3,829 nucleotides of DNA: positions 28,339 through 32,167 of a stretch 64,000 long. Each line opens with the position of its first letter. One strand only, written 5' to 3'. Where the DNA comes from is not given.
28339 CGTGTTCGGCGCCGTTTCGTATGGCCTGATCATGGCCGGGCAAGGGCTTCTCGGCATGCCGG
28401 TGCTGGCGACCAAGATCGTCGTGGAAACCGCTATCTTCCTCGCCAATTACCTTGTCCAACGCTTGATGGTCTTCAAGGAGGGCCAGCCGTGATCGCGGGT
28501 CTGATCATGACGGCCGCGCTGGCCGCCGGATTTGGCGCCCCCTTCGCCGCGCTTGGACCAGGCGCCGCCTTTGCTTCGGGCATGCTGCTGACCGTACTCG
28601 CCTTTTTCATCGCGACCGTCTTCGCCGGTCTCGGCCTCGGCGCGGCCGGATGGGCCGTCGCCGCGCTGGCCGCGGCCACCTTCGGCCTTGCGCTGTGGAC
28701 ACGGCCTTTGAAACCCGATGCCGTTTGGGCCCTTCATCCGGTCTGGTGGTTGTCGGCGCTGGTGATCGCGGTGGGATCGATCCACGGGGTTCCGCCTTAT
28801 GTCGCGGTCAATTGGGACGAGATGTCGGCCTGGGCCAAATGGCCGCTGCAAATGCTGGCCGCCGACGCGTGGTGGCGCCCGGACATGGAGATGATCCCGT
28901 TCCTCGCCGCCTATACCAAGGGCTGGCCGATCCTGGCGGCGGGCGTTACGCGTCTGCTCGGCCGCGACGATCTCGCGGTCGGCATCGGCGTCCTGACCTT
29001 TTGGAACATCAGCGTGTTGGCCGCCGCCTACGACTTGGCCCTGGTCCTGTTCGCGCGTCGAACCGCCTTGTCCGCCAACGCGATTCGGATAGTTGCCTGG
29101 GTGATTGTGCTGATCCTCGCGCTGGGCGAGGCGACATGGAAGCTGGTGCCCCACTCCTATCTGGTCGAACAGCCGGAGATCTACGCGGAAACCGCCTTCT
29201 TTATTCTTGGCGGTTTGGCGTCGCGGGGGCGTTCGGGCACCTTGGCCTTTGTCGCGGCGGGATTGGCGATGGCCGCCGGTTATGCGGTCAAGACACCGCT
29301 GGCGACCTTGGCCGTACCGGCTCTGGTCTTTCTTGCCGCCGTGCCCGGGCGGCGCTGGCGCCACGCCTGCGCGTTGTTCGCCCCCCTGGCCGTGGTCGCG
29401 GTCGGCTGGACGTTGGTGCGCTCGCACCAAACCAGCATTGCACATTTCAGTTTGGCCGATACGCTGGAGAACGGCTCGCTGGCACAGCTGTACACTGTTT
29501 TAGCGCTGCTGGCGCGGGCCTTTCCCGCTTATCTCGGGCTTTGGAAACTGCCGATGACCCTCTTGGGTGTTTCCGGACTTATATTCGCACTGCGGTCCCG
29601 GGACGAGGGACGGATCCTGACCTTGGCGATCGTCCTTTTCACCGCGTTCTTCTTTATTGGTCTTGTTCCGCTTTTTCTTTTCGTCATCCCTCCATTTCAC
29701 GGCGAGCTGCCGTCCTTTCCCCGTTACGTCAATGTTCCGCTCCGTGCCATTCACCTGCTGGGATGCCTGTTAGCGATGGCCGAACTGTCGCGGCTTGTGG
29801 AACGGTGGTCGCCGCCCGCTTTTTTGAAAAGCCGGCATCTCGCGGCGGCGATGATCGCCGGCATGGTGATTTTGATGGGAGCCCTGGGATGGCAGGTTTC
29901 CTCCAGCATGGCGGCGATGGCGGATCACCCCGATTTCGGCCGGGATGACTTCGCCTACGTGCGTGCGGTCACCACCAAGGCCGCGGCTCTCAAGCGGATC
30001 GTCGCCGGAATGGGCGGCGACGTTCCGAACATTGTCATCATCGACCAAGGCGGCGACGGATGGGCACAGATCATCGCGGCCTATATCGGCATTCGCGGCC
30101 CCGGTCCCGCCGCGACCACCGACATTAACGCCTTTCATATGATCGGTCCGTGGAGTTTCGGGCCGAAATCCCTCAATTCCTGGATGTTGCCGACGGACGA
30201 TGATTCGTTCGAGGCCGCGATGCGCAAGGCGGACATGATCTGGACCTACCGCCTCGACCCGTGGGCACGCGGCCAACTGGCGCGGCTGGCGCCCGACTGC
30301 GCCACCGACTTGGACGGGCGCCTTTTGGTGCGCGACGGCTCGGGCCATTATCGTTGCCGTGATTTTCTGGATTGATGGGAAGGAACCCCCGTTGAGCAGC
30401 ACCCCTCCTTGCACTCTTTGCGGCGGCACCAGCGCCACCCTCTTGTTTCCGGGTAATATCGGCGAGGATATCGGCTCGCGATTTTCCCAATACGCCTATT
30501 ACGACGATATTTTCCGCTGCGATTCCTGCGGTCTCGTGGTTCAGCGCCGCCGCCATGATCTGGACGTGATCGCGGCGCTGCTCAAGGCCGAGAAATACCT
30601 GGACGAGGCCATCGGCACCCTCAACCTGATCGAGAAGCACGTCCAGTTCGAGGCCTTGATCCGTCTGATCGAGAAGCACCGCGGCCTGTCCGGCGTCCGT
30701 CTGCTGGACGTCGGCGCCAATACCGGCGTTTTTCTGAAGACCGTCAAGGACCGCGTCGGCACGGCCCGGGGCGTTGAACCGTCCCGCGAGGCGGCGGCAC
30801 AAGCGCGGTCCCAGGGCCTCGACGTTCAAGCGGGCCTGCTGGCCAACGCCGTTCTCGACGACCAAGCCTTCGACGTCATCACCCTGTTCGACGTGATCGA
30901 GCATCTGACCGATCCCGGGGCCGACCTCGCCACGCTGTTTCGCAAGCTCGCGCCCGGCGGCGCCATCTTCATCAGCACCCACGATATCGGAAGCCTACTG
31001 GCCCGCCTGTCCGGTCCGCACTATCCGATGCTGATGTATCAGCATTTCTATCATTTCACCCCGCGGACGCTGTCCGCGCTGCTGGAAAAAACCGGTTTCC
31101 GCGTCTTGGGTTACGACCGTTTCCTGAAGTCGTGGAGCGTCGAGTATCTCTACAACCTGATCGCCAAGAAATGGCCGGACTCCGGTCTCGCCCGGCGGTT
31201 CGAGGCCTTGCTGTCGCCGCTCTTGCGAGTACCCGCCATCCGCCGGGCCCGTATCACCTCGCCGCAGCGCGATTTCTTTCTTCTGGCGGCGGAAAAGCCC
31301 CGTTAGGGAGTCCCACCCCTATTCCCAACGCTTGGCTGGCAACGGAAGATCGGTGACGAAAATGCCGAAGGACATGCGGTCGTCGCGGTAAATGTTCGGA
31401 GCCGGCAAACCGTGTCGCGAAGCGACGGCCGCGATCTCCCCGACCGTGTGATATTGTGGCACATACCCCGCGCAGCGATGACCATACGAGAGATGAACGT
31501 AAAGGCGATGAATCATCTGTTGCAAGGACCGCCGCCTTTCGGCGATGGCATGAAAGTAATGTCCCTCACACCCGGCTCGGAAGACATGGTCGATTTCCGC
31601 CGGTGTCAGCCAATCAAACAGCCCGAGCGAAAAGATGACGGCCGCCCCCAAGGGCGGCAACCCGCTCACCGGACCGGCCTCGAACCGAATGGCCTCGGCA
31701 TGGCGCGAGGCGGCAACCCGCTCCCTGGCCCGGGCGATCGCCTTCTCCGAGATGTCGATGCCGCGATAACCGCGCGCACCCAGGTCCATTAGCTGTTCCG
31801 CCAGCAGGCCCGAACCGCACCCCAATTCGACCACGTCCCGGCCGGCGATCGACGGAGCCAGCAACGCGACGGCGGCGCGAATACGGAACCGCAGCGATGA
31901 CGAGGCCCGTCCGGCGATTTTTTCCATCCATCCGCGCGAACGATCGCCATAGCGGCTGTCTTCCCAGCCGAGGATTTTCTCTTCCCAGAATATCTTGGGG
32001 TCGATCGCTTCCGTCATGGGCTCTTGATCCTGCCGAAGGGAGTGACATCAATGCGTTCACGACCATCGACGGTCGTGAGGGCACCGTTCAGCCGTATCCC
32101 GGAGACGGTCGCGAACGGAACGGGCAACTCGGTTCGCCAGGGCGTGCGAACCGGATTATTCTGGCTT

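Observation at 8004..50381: Exceptional density of GT-C-like membrane proteins and gtr-like modules: seven candidate periplasmic glycosyltransferases in about 42 kb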

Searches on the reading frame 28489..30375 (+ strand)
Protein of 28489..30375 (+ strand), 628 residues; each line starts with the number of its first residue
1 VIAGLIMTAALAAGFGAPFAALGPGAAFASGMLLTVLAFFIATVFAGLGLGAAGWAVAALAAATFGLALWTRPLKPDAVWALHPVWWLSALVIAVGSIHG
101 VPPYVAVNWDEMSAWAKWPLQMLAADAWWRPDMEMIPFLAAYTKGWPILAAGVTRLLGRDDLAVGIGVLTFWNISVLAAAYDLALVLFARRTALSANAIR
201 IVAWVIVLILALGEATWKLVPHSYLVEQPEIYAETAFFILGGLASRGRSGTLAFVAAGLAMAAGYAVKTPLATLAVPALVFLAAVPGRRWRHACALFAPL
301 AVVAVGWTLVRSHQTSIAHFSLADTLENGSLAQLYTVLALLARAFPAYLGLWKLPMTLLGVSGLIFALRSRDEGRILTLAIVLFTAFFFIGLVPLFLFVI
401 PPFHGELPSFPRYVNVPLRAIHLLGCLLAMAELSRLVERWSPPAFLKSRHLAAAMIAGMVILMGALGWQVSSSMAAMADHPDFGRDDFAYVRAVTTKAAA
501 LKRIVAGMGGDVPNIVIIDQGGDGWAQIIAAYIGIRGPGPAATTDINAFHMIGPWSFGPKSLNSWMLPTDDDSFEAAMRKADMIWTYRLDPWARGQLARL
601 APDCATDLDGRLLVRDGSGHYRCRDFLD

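Call 5: search_protein_families(library=pfam, proteins=[window:28489-30375:+], max_evalue=0.01)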
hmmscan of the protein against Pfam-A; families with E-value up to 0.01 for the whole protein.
window:28489-30375:+ (628 aa): 0 families

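Call 6: search_protein_families(library=ncbifam, proteins=[window:28489-30375:+], max_evalue=0.01)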
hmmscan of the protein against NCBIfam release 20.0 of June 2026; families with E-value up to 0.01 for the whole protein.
window:28489-30375:+ (628 aa): 0 families

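Call 14: search_protein_families(library=pfam, proteins=[window:28489-30375:+], max_evalue=10)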
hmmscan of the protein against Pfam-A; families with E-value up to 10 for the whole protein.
window:28489-30375:+ (628 aa): 0 families

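Call 16: find_homologous_proteins(query=window:28489-30375:+, max_evalue=0.001)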
Query window:28489-30375:+ (628 aa): 6 proteins with E <= 0.001 among 8000 candidates.
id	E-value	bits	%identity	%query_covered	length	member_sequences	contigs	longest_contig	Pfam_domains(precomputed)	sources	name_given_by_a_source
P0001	0.0e+0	1383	100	100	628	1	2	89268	-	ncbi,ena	-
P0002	6.7e-148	512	44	99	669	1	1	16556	-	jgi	jgi:hypothetical protein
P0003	5.3e-135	469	45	100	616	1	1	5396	-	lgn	-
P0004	2.2e-132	461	41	100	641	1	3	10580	-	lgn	-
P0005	5.6e-131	456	44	97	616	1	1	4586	-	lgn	-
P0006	1.6e-32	131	29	83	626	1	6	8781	-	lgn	-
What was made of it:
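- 28489..30375 (+): c4: probable GT-C of 628 aa from a rare unannotated family. Motif '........'. Only 6 family members among 5.8 billion proteins (call 16).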

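Call 17: find_encoding_contigs(protein=P0001, flank=10000, max_places=3)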
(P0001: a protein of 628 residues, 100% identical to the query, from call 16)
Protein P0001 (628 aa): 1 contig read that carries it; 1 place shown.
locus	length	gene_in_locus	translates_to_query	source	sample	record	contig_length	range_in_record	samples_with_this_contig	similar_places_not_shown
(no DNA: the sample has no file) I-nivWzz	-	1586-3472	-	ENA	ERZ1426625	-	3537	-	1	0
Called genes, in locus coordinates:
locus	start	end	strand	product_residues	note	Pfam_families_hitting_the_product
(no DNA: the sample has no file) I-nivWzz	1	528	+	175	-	?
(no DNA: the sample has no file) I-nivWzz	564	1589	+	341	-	PF00535:Glycos_transf_2, PF04138:GtrA_DPMS_TM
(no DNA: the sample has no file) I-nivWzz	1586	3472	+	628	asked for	-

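Call 18: find_encoding_contigs(protein=P0002, flank=10000, max_places=3)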
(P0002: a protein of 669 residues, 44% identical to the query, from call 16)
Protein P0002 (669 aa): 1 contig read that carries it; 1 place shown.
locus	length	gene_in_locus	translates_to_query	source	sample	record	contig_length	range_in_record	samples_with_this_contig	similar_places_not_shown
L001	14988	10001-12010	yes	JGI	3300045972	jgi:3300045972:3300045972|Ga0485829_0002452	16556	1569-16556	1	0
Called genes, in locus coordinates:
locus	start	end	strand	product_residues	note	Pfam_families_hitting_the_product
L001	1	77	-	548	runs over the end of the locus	?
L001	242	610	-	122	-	-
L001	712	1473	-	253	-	-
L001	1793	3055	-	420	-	PF02515:CoA_transf_3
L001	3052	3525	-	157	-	PF02698:DUF218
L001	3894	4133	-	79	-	PF00037:Fer4 (weak), PF12797:Fer4_2 (faint), PF13237:Fer4_10 (weak), PF12838:Fer4_7 (weak), PF13187:Fer4_9 (weak), PF13484:Fer4_16 (faint)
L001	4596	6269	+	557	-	PF01558:POR, PF01855:POR_N, PF02780:Transketolase_C (weak), PF17147:PFOR_II (weak)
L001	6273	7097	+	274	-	PF02775:TPP_enzyme_C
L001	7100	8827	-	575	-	PF04055:Radical_SAM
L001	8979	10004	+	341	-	PF00535:Glycos_transf_2, PF04138:GtrA_DPMS_TM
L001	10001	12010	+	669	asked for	-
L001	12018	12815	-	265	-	-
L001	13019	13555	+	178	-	-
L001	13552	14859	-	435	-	PF00072:Response_reg, PF00990:GGDEF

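Call 20: search_solved_structures(query=A1, max_evalue=10, show_alignments=2)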
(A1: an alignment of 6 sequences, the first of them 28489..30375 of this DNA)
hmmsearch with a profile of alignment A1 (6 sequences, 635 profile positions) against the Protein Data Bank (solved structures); distinct sequences matched with E-value up to 10: 0.

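Call 37: predict_structure(alignment_id=A1)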
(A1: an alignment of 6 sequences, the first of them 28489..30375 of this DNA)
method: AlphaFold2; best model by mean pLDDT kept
length: 628 residues; sequences in the alignment: 6
mean_pLDDT: 49.2   pTM: 0.43
mean pLDDT of the five models: 49.2, 47.3, 47.0, 46.2, 45.3
residues with pLDDT >= 90: 0; 70-90: 74; 50-70: 167; < 50: 387
segments of 3 or more residues with pLDDT < 50: 1-32, 42-55, 71-76, 99-145, 216-233, 241-278, 280-282, 284-296, 303-371, 373-488, 537-543, 557-569
pLDDT, mean of each block of 10 residues (from residue 1): 38 38 42 49 43 48 52 45 58 51 43 34 32 32 46 53 55 57 57 59 61 49 42 50 46 46 43 44 44 49 45 28 39 39 33 44 44 46 45 34 30 35 40 39 40 44 42 36 44 69 74 76 57 50 57 50 42 73 81 78 80 83 77
secondary structure, 60 per line:
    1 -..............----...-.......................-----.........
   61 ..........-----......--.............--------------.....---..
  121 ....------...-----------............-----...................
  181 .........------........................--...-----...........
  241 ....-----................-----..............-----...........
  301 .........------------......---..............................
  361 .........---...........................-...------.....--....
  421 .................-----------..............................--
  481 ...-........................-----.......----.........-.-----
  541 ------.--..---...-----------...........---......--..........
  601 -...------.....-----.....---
elements in order (helices of 4 or more, strands of 3 or more residues): H2-15 H24-46 H52-70 H76-81 H84-96 H111-115 H119-124 H145-156 H162-189 H196-219 H230-244 H250-265 H271-284 H290-309 H322-327 H331-369 H373-399 H410-414 H417-437 H449-478 H485-508 E514-520 H525-533 E555-557 H569-579 E583-588 H591-600 E611-615 E621-625
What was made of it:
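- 28489..30375 (+): The AlphaFold model is poor (pLDDT 49, call 37).
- Tried and rejected: This gave a poor model (call 37).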

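Call 40: fold_search(model_id=the predicted structure, library=pdb)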
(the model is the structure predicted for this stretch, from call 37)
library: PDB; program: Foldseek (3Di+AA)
matches with E <= 10: 230; with E <= 0.001: 0
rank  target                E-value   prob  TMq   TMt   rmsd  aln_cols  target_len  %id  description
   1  6ftg_5                1.1e-03  1.00  0.24  0.24  16.0       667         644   12  Subtomogram average of OST-containing ribosome-translocon complexes from canine rough microsomal membranes (released 2018-03-21)
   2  8agc_A                3.4e-03  0.98  0.23  0.22  15.0       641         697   13  Structure of yeast oligosaccharylransferase complex with lipid-linked oligosaccharide and non-acceptor peptide bound (released 2022-12-07)
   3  6c26_A                4.2e-03  0.97  0.23  0.22  16.7       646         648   14  The Cryo-EM structure of a eukaryotic oligosaccharyl transferase complex (released 2018-01-31)
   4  8age_A                1.1e-02  0.97  0.26  0.26  16.1       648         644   13  Structure of yeast oligosaccharylransferase complex with acceptor peptide bound (released 2022-12-07)
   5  8b6l_I                1.7e-02  0.96  0.25  0.24  15.3       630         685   11  Subtomogram average of the human Sec61-TRAP-OSTA-translocon (released 2022-12-07)
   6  7oci_F                3.1e-02  0.91  0.27  0.26  16.0       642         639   14  Cryo-EM structure of yeast Ost6p containing oligosaccharyltransferase complex (released 2022-02-16)
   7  5ezm                  6.5e-02  0.82  0.23  0.26  14.5       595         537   14  Crystal Structure of ArnT from Cupriavidus metallidurans in the apo state (released 2016-02-17)
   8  9n9j_I                7.0e-02  0.80  0.25  0.23  16.0       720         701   11  Structure of a GRP94 folding intermediate engaged with a CCDC134- and FKBP11-bound secretory translocon (released 2025-11-19)
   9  6s7t_A                9.2e-02  0.47  0.21  0.20  16.8       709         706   11  Cryo-EM structure of human oligosaccharyltransferase complex OST-B (released 2019-12-18)
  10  6s7o_A                1.7e-01  0.72  0.26  0.26  14.3       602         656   12  Cryo-EM structure of human oligosaccharyltransferase complex OST-A (released 2019-12-18)
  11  7z0s_C                1.7e-01  0.51  0.20  0.20  25.9       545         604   15  Structure of the Escherichia coli formate hydrogenlyase complex (anaerobic preparation, without formate dehydrogenase  (released 2022-09-28)
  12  9e61_A                2.1e-01  0.69  0.17  0.16  11.6       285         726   11  Cryo-EM structure of Saccharomyces cerevisiae Pmt4 apo form (released 2025-10-15)
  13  9e6i_B                2.1e-01  0.69  0.17  0.15  11.6       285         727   11  Cryo-EM structure of Saccharomyces cerevisiae Pmt4-Ccw5 complex (released 2025-10-15)
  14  9e61_B                2.2e-01  0.69  0.18  0.16  11.3       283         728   11  Cryo-EM structure of Saccharomyces cerevisiae Pmt4 apo form (released 2025-10-15)
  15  2ht2_B                2.7e-01  0.23  0.14  0.18  24.4       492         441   14  Structure of the Escherichia coli ClC chloride channel Y445H mutant and Fab complex (released 2006-09-19)
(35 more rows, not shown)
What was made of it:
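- The c4 model's best matches are STT3 and ArnT (call 40). The top 10 fold hits of the c4 model are all GT-C enzymes (call 40).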

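Call 82: find_encoding_contigs(protein=P0004, flank=6000, max_places=2)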
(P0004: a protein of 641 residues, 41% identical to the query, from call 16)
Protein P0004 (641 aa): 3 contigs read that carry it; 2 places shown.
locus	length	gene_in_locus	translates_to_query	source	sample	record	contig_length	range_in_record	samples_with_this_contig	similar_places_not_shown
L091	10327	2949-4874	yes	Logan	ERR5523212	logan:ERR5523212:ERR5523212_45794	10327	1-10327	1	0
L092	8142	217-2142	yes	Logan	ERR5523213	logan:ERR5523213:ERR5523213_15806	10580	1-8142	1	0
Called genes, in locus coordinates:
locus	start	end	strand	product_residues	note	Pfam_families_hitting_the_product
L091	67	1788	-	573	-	PF04055:Radical_SAM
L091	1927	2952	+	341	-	PF00535:Glycos_transf_2, PF04138:GtrA_DPMS_TM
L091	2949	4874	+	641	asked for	-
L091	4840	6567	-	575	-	PF00481:PP2C (faint), PF13672:PP2C_2, PF07228:SpoIIE (weak), PF06293:Kdo (faint), PF00069:Pkinase, PF01636:APH (faint), PF07714:PK_Tyr_Ser-Thr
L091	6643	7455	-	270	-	PF01226:Form_Nir_trans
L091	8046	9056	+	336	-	PF00571:CBS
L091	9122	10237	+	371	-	PF11339:DUF3141, PF12697:Abhydrolase_6 (weak), PF00561:Abhydrolase_1, PF06850:PHB_depo_C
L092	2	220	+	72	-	?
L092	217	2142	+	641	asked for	-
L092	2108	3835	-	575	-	PF00481:PP2C (faint), PF13672:PP2C_2, PF07228:SpoIIE (weak), PF06293:Kdo (faint), PF00069:Pkinase, PF01636:APH (faint), PF07714:PK_Tyr_Ser-Thr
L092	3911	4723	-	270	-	PF01226:Form_Nir_trans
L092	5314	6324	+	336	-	PF00571:CBS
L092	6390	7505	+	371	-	PF11339:DUF3141, PF12697:Abhydrolase_6 (weak), PF00561:Abhydrolase_1, PF06850:PHB_depo_C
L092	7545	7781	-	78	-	-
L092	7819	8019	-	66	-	-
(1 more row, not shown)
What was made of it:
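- On Gtr-type three-component glycosylation module: GT2-GtrA and c4 overlap by 4 bp, and the pair recurs in L001 and L091 (calls 18, 82).
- GT2-GtrA/c4 coupling is conserved (calls 18, 82).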

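Call 83: find_encoding_contigs(protein=P0006, flank=6000, max_places=2)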
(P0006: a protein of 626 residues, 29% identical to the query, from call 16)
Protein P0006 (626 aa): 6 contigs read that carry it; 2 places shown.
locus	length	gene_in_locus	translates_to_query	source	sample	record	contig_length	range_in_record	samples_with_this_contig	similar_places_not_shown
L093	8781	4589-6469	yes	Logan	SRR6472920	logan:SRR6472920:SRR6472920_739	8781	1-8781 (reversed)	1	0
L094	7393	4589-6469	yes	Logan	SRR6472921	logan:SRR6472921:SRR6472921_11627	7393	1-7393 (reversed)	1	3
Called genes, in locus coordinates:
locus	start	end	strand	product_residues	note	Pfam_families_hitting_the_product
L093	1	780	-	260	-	?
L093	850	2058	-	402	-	PF04932:Wzy_C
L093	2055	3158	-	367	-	PF02350:Epimerase_2, PF13579:Glyco_trans_4_4 (faint)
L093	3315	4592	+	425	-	PF04932:Wzy_C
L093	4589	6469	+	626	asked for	-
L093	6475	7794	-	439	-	-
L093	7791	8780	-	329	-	?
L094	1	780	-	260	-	?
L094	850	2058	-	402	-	PF04932:Wzy_C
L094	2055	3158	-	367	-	PF02350:Epimerase_2, PF13579:Glyco_trans_4_4 (faint)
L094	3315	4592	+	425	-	PF04932:Wzy_C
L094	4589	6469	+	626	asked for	-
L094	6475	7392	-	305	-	?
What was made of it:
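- The most distant c4 relative, P0006, sits between two Wzy_C genes and has no GT2-GtrA within its 8.8 kb contig (call 83).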

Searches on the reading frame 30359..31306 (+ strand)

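Call 8: search_protein_families(library=pfam, proteins=[window:30359-31306:+], max_evalue=0.01)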
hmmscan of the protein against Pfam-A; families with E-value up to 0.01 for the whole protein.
window:30359-31306:+ (315 aa): 8 families
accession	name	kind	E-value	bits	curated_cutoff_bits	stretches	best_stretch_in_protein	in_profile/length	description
PF13489.12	Methyltransf_23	-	2.1e-25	89.8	27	1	98-250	7-162/164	Methyltransferase domain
PF08241.18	Methyltransf_11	-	7.6e-12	46.1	21.2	1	116-205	1-95/95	Methyltransferase domain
PF08242.18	Methyltransf_12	-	8.2e-10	39.7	30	1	116-202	1-97/98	Methyltransferase domain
PF13649.12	Methyltransf_25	-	1.8e-08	35.4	27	1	116-201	2-97/97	Methyltransferase domain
PF13847.12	Methyltransf_31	-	7.9e-08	32.6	27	1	111-209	3-113/145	Methyltransferase domain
PF07021.18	MetW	-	4.8e-06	26.8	21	1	111-195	13-100/193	Methionine biosynthesis protein MetW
PF08003.17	Methyltransf_9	-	0.0076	15.7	23.8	0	106-247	109-260/315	Protein of unknown function (DUF1698)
PF05219.18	DREV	-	0.009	15.6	26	0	96-206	77-187/265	DREV methyltransferase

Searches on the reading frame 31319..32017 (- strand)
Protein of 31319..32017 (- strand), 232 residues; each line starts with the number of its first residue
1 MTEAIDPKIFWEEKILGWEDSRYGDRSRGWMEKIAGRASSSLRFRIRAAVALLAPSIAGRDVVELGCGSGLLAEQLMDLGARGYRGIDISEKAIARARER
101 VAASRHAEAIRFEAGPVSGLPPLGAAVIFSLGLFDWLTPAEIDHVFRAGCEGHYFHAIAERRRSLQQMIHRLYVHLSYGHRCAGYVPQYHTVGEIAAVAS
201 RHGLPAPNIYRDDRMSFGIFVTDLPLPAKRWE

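Call 8: search_protein_families(library=pfam, proteins=[window:31319-32017:-], max_evalue=0.01)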
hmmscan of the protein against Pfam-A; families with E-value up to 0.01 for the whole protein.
window:31319-32017:- (232 aa): 9 families
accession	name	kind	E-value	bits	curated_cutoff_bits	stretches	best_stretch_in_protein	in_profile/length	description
PF13649.12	Methyltransf_25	-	9.1e-11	42.8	27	1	62-147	1-87/97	Methyltransferase domain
PF08242.18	Methyltransf_12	-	3e-08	34.7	30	1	63-147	1-86/98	Methyltransferase domain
PF13847.12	Methyltransf_31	-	1.4e-07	31.7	27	1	60-121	5-67/145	Methyltransferase domain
PF08241.18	Methyltransf_11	-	3.7e-07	31.1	21.2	1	64-137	2-73/95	Methyltransferase domain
PF13489.12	Methyltransf_23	-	1.8e-05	25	27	1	46-115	9-80/164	Methyltransferase domain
PF06325.19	PrmA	-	2.6e-05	24.3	22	1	59-107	162-210/296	Ribosomal protein L11 methyltransferase (PrmA)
PF05175.20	MTS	-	0.00033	20.8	23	1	58-111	31-84/170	Methyltransferase small domain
PF10017.15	Methyltransf_33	-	0.00045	19.8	23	1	53-104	56-111/304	Histidine-specific methyltransferase, SAM-dependent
PF05401.17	NodS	-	0.0019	18.5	24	1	59-103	44-87/201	Nodulation protein S (NodS)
